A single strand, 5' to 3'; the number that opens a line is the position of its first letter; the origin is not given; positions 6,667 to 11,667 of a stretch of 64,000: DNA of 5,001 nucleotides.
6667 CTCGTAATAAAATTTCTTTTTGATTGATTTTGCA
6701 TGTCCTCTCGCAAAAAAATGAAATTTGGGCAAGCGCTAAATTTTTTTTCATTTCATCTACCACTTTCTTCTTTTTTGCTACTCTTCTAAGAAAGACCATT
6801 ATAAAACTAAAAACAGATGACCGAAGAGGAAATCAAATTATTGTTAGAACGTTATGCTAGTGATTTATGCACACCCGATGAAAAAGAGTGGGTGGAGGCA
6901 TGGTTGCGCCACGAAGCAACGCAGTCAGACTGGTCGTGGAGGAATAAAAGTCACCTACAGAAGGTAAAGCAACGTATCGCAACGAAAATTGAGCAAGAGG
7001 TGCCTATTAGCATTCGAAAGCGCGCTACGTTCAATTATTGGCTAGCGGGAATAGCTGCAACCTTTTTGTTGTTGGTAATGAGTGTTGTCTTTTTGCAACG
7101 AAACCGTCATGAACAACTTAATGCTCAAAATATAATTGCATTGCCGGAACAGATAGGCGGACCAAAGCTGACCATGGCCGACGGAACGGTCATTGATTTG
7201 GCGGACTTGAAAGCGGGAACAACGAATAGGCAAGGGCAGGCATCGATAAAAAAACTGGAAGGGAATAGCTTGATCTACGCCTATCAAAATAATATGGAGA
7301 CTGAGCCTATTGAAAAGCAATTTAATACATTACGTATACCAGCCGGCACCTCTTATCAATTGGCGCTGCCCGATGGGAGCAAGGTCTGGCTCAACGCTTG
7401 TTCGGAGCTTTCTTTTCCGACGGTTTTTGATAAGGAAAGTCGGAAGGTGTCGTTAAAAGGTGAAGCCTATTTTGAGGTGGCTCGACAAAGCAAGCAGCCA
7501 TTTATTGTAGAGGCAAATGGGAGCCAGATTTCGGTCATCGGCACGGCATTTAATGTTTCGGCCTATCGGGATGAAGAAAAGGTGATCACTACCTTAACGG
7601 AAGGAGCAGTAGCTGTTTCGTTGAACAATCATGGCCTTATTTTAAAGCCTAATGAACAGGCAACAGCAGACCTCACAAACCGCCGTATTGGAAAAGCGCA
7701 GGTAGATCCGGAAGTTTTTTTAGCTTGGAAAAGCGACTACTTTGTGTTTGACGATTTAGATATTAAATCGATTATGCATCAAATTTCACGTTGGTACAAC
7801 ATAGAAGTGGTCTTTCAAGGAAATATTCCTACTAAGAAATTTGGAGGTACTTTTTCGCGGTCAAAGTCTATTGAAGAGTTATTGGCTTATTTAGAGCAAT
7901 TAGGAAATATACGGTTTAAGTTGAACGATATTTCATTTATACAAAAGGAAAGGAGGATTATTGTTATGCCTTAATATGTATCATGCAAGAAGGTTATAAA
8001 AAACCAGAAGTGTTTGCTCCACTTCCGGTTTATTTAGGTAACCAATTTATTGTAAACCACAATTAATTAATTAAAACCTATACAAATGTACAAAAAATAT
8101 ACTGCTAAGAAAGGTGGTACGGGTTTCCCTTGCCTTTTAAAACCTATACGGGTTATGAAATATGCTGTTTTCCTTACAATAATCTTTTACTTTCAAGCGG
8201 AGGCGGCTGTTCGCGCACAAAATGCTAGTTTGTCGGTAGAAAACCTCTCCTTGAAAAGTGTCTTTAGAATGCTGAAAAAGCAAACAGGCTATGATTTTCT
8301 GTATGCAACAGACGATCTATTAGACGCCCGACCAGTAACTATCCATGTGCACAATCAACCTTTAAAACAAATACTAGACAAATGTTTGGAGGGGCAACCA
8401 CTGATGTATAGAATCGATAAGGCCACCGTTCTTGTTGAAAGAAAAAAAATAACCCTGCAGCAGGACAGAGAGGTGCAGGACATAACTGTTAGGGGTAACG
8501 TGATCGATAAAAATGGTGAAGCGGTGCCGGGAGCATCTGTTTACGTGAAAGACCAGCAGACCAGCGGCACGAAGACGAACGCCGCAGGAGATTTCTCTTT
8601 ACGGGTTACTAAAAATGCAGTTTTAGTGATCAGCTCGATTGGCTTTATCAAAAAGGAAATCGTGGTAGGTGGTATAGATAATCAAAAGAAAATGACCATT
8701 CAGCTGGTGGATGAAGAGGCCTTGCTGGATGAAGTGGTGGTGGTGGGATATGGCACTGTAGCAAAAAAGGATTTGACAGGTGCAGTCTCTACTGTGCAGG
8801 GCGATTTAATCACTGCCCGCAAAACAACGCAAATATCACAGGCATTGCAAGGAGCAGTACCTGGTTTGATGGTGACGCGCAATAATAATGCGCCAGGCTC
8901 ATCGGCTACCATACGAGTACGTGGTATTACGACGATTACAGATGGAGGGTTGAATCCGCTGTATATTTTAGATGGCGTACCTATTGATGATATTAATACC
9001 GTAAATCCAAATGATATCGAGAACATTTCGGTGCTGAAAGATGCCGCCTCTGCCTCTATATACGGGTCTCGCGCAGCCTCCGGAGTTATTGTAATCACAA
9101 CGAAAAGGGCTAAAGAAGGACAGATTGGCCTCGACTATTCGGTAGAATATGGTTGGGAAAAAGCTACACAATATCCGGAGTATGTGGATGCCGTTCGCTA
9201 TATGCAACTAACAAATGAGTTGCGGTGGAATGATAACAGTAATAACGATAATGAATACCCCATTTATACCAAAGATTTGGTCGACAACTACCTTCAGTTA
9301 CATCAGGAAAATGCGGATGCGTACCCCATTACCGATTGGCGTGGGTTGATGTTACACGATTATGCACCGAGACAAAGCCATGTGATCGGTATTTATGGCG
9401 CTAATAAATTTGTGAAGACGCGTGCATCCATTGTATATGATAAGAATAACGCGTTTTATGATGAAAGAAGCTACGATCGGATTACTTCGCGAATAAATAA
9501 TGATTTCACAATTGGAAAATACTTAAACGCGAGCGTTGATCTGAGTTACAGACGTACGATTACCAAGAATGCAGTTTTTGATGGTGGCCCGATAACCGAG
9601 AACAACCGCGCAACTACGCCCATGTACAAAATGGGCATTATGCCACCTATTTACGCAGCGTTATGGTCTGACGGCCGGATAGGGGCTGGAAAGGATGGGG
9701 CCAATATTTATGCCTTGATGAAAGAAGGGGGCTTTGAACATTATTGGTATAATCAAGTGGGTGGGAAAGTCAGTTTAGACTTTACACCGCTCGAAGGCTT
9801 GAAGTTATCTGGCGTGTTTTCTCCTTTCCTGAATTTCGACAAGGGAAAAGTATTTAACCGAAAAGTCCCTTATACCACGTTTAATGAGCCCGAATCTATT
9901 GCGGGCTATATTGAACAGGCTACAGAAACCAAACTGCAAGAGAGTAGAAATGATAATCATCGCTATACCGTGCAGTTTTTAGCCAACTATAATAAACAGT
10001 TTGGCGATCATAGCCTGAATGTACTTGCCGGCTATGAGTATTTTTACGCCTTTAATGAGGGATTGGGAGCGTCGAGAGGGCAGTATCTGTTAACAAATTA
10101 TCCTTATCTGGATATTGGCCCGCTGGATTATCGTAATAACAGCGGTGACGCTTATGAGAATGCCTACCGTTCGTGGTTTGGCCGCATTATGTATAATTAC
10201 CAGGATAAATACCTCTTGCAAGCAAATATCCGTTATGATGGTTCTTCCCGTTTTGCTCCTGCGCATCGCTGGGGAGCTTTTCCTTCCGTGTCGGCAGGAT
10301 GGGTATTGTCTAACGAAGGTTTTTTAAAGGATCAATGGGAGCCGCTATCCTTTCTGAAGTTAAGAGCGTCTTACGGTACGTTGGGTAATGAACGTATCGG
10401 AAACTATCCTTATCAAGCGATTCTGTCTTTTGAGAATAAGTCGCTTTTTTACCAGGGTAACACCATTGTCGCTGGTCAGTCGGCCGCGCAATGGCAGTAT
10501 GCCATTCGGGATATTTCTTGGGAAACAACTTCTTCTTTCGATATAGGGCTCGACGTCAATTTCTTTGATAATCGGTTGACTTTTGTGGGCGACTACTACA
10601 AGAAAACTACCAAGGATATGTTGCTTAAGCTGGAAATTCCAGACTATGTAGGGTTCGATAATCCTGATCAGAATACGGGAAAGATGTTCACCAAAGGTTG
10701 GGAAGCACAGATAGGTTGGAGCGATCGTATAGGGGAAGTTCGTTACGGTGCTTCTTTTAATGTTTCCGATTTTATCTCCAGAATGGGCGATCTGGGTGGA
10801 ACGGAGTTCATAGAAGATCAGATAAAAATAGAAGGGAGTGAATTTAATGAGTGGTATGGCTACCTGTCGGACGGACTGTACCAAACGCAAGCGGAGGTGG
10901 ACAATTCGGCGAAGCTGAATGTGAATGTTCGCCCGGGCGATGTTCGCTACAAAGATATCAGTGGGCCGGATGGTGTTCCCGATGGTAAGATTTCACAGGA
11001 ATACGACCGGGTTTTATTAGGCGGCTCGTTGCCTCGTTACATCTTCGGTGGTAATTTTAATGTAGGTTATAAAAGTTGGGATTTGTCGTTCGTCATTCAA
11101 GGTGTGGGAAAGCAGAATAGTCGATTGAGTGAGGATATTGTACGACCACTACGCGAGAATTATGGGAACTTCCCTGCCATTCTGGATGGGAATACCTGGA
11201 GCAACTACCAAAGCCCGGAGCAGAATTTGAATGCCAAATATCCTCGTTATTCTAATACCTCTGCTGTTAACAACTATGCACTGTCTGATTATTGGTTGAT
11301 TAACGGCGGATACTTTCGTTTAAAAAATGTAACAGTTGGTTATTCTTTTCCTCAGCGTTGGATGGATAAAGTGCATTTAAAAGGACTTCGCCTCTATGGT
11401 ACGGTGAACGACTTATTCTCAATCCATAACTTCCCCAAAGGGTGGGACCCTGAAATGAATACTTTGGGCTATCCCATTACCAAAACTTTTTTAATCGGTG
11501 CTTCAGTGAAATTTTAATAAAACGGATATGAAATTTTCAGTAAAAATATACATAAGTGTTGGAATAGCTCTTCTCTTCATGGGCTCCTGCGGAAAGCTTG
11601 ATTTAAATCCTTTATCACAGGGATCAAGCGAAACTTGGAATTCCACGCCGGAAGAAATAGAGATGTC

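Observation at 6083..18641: SusC/SusD locus whose cargo is three exported non-CAZyme proteins, two flavin-linked: candidate periplasmic redox module for glycan processing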

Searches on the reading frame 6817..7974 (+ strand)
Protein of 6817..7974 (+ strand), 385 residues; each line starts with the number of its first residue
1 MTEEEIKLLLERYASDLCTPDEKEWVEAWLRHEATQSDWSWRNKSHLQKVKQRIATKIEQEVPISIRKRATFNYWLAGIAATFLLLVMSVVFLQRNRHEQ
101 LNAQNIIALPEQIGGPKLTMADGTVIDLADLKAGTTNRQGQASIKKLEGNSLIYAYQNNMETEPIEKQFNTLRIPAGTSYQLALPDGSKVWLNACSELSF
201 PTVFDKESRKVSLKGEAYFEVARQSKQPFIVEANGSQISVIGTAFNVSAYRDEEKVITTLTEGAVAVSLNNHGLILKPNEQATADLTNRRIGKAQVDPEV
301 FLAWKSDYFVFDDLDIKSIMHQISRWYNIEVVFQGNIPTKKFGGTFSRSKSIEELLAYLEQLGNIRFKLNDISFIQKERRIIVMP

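Call 3: search_protein_families(library=pfam, proteins=[window:6817-7974:+], max_evalue=0.01)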
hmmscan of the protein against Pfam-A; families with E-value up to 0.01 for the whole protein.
window:6817-7974:+ (385 aa): 2 families
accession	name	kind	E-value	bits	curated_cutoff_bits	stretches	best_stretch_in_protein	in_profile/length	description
PF16344.10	FecR_C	-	1.3e-18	67.2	24.4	1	308-371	1-65/70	FecR, C-terminal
PF04773.18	FecR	-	4.4e-17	62.7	24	1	171-265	2-96/97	FecR protein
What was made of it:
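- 6817..7974 (+): FecR-type anti-sigma factor. Pfam FecR and FecR_C (call 3).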

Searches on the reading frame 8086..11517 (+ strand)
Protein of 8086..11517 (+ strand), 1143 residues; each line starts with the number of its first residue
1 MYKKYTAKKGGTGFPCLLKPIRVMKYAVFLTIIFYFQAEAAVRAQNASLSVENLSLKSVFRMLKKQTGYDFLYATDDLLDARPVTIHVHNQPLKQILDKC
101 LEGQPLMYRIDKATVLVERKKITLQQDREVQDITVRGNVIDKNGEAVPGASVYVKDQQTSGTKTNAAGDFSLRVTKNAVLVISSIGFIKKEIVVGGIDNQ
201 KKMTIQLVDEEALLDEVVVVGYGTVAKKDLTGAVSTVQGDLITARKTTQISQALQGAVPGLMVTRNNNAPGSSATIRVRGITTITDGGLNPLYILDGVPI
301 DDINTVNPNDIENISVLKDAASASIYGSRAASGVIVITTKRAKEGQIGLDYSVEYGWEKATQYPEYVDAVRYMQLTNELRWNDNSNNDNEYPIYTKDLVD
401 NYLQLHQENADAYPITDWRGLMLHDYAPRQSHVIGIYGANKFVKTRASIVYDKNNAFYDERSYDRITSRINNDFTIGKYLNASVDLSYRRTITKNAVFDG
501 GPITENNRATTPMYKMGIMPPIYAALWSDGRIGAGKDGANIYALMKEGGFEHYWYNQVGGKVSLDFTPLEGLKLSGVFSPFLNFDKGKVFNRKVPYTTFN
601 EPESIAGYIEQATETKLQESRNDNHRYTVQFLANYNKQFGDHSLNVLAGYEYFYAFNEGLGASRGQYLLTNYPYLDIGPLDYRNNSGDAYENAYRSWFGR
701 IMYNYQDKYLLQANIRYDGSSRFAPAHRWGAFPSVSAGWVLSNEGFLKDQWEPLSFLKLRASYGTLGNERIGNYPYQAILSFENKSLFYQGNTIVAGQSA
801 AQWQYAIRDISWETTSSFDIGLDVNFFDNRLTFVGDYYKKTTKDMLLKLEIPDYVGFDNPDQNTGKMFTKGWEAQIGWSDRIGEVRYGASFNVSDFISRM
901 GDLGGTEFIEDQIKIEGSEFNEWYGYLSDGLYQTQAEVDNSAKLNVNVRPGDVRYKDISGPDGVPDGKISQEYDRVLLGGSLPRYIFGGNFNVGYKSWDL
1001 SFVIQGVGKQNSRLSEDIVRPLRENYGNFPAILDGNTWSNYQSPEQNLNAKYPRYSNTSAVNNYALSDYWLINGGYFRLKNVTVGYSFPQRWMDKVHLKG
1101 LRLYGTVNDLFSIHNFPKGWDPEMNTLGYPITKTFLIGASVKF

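Call 3: search_protein_families(library=pfam, proteins=[window:8086-11517:+], max_evalue=0.01)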
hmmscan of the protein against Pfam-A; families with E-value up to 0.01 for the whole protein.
window:8086-11517:+ (1143 aa): 4 families
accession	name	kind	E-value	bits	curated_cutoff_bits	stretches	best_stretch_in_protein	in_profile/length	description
PF07715.20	Plug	-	1.4e-19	71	23.9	1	227-334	2-107/107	TonB-dependent Receptor Plug Domain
PF13715.12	CarbopepD_reg_2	-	5.8e-15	55.5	32.2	1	135-219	1-88/88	CarboxypepD_reg-like domain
PF13620.12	CarboxypepD_reg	-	5.6e-10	39.9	32.3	1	134-207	1-81/82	Carboxypeptidase regulatory-like domain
PF07660.19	STN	-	8.2e-09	35.6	28.4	1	69-120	1-52/52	Secretin and TonB N terminus short domain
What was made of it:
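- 8086..11517 (+): SusC-like TonB-dependent transporter with N-terminal STN signalling domain. Pfam STN, CarboxypepD_reg and Plug (call 3).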
